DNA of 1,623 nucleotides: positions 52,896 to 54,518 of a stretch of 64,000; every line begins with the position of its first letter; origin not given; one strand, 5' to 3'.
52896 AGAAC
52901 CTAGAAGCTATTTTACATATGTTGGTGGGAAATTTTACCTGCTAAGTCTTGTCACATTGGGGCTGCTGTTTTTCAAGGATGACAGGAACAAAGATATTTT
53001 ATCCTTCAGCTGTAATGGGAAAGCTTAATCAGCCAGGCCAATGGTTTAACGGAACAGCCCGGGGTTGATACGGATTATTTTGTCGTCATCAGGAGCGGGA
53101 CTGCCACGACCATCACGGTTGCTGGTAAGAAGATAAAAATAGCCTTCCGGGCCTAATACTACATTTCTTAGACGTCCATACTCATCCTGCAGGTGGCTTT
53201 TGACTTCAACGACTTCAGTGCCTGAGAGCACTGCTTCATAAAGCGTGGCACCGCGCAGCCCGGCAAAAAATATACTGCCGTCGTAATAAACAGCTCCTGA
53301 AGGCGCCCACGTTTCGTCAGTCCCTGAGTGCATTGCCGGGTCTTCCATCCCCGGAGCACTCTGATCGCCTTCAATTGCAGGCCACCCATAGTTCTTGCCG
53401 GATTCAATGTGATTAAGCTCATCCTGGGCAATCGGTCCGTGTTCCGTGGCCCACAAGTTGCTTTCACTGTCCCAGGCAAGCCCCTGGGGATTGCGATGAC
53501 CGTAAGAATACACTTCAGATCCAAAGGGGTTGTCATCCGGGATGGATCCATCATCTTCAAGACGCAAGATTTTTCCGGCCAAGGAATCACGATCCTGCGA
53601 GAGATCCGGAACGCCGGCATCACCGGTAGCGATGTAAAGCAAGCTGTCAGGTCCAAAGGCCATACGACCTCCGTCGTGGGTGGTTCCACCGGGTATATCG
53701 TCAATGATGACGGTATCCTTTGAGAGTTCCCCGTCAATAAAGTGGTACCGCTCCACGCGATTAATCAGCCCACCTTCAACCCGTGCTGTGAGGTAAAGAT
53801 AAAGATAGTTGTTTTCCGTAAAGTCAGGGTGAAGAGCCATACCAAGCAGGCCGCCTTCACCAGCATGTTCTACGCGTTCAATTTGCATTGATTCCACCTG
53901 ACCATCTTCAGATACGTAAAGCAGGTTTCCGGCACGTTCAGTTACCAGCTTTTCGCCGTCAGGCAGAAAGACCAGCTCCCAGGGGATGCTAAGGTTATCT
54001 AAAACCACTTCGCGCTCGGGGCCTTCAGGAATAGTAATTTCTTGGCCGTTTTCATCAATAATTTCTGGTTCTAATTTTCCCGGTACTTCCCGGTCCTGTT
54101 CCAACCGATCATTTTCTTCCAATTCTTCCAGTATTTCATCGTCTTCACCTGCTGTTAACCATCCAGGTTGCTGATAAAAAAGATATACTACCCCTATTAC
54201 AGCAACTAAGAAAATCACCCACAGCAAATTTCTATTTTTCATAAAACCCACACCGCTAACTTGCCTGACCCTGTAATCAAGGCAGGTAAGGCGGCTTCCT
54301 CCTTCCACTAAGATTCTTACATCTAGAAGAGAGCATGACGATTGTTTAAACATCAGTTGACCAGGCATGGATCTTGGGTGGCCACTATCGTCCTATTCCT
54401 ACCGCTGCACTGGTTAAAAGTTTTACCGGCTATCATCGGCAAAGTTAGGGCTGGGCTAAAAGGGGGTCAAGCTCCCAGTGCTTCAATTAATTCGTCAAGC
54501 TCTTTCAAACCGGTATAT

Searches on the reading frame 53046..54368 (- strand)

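Call 78: search_protein_families(library=pfam, proteins=[window:53046-54368:-], max_evalue=0.001)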
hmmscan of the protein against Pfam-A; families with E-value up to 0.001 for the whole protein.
window:53046-54368:- (440 aa): 1 family
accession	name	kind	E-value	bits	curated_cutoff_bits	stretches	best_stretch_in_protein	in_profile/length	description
PF07995.17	GSDH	-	3.5e-84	283.3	25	1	126-421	1-329/332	Glucose / Sorbosone dehydrogenase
